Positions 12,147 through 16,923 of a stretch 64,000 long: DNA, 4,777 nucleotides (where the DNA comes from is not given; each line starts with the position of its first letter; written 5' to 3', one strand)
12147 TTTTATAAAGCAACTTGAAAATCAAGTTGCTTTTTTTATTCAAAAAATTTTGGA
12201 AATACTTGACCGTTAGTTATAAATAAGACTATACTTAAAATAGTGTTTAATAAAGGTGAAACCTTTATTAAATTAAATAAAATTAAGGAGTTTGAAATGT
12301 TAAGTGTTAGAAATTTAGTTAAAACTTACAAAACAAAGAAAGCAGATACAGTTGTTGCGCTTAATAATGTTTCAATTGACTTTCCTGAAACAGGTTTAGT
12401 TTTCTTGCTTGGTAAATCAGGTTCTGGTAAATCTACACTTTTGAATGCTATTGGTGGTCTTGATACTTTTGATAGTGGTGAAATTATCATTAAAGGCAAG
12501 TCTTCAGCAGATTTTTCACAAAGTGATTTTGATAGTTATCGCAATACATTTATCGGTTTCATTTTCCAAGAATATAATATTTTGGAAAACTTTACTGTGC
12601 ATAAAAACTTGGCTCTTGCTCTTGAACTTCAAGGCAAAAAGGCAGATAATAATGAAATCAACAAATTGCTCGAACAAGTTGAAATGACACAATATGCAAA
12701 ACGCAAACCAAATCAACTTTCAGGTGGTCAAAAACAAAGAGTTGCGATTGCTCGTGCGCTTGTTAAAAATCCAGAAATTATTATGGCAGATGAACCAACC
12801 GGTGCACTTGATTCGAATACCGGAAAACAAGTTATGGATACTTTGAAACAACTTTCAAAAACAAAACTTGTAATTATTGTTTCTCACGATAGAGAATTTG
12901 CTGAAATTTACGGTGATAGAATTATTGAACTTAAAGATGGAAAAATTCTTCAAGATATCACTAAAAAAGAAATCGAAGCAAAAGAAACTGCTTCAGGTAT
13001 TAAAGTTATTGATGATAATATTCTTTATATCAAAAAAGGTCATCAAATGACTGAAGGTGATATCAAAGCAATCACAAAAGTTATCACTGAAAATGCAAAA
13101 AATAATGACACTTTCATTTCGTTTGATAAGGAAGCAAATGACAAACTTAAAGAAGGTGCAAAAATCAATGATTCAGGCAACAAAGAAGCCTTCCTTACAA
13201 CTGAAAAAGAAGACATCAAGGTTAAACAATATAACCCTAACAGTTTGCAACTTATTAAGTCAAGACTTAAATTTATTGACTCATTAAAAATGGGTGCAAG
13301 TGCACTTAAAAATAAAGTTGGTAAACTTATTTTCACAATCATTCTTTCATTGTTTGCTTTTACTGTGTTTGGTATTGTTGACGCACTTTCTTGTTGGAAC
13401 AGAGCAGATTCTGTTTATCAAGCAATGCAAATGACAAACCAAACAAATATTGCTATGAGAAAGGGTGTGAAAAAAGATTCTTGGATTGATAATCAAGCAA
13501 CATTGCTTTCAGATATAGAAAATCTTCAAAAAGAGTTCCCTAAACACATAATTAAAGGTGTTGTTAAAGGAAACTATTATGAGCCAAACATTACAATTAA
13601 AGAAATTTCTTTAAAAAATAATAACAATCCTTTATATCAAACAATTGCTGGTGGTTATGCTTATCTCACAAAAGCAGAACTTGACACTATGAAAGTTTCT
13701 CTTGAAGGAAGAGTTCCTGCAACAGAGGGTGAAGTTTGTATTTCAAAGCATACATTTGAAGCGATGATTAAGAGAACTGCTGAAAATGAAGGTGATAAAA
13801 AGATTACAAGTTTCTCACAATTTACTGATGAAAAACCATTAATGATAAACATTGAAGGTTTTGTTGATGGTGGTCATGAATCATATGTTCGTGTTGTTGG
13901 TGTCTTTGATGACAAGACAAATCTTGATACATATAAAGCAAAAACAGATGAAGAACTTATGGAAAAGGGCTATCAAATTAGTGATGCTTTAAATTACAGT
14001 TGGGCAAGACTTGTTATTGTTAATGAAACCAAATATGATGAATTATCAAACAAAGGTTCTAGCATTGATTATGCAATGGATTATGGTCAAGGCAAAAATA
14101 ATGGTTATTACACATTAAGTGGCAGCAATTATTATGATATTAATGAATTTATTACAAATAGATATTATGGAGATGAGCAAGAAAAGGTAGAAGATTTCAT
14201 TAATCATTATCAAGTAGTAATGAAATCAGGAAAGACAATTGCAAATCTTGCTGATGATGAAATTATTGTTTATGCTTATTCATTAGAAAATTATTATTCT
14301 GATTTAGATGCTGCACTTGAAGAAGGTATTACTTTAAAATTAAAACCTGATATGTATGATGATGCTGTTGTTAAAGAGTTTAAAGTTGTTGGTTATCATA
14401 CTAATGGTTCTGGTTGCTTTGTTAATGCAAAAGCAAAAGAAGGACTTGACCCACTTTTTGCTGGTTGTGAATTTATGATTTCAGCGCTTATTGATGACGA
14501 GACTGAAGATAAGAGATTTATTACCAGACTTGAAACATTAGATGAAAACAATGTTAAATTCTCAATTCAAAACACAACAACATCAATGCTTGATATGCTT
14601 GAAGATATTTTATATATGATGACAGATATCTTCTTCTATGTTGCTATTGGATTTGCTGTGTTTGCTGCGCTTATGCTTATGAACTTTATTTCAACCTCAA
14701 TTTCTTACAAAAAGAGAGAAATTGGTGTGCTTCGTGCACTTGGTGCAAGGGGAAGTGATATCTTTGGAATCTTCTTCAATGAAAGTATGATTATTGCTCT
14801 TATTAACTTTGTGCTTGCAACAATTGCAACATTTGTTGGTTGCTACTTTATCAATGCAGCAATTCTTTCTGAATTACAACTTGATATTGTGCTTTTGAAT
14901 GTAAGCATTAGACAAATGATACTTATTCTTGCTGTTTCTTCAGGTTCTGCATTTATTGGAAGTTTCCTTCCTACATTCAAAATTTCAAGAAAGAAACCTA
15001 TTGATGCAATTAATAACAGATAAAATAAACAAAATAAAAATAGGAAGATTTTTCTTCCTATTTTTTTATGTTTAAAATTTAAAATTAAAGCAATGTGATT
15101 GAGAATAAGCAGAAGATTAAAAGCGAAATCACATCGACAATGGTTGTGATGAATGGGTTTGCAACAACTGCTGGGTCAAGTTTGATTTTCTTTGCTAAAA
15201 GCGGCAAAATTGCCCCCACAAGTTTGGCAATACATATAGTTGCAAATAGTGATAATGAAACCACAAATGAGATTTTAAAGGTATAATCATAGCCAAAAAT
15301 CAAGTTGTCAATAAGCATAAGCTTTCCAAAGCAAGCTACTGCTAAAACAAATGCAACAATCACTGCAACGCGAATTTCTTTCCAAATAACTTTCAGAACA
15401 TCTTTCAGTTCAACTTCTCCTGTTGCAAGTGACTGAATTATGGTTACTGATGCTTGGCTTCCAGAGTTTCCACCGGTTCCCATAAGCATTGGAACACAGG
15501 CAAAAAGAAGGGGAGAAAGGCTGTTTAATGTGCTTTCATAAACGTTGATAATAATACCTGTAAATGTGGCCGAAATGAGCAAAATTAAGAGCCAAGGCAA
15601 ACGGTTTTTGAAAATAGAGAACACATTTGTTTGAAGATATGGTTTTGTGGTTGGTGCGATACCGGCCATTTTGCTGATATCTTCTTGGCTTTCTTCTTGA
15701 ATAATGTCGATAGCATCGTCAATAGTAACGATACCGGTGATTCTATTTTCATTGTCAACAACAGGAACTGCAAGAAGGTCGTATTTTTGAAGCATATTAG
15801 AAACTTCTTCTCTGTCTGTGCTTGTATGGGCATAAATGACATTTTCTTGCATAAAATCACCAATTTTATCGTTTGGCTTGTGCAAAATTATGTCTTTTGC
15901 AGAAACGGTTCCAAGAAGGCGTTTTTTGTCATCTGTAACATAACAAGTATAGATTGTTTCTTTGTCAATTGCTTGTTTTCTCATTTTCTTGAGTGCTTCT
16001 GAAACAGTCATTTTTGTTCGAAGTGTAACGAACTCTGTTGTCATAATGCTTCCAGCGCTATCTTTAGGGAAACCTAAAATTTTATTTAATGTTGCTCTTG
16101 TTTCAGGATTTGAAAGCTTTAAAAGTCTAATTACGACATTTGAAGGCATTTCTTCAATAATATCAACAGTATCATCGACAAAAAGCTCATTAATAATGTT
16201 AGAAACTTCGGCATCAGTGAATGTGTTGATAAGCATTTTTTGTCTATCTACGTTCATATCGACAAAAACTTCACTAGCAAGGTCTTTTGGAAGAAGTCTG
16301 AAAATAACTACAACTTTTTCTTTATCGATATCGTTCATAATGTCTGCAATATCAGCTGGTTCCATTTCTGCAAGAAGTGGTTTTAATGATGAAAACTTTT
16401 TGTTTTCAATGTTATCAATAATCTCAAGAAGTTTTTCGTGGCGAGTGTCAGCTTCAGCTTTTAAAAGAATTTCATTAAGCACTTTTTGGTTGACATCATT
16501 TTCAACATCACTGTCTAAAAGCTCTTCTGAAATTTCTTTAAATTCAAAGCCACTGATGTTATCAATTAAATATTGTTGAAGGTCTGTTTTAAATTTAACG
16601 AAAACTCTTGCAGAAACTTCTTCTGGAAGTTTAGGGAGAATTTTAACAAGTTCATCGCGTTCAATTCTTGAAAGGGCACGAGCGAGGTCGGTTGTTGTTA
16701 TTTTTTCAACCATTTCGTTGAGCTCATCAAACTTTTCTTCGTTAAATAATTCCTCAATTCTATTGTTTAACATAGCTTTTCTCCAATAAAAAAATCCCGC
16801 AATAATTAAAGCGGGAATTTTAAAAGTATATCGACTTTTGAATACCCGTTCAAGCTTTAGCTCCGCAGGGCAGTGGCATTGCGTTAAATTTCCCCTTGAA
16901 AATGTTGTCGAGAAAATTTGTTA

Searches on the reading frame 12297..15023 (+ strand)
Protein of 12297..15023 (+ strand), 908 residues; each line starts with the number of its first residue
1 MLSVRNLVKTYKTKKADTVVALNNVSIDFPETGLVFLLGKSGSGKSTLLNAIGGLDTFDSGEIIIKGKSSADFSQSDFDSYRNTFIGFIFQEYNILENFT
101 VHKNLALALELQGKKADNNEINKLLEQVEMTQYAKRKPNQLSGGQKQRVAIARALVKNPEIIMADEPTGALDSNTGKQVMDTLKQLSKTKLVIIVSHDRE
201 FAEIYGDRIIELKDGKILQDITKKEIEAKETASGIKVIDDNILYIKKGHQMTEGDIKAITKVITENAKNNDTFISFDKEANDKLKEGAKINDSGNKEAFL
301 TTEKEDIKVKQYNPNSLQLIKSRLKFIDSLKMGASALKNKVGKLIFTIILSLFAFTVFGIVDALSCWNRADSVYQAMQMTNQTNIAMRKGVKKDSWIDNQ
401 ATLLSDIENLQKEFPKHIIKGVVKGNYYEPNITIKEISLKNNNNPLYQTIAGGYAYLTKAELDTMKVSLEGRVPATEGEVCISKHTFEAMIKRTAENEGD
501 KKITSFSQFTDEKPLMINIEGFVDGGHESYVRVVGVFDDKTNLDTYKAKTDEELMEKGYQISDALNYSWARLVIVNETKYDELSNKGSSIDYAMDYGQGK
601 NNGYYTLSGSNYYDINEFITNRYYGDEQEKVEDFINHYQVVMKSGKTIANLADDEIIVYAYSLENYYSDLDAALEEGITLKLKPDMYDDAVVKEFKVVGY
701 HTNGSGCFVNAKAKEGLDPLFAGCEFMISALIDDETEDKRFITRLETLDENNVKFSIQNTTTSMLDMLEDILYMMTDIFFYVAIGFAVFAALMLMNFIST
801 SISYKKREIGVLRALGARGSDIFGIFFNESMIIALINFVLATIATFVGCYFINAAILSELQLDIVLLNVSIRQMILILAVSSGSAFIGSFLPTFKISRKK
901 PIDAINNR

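Call 69: search_protein_families(library=pfam, proteins=[window:12297-15023:+], max_evalue=0.001)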
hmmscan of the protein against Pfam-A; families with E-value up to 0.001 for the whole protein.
window:12297-15023:+ (908 aa): 5 families
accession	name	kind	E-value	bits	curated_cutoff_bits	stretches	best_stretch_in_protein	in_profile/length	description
PF00005.33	ABC_tran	-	2.3e-33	116.1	25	1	22-168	1-136/137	ABC transporter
PF02687.27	FtsX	-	1.3e-13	51.5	25.5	1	782-901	3-120/120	FtsX-like permease C-terminal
PF02463.25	SMC_N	-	6e-11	42.6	40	1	31-209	23-208/220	RecF/RecN/SMC N terminal domain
PF13555.12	AAA_29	-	3.3e-05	24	27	1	23-52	13-42/61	P-loop containing region of AAA domain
PF13304.12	AAA_21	-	0.00066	20.3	27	0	35-62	2-42/304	AAA domain, putative AbiEii toxin, Type IV TA system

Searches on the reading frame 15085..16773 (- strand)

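Call 69: search_protein_families(library=pfam, proteins=[window:15085-16773:-], max_evalue=0.001)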
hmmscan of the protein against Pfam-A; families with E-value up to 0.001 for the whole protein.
window:15085-16773:- (562 aa): 3 families
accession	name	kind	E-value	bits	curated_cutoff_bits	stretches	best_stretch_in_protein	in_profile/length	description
PF01769.21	MgtE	-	3.8e-35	121.3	27.6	1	427-556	1-124/125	Divalent cation transporter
PF03448.22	MgtE_N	-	1e-32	113.1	25.9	2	137-238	1-102/102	MgtE intracellular N domain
PF00571.33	CBS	-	7e-22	78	24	2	304-359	1-56/57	CBS domain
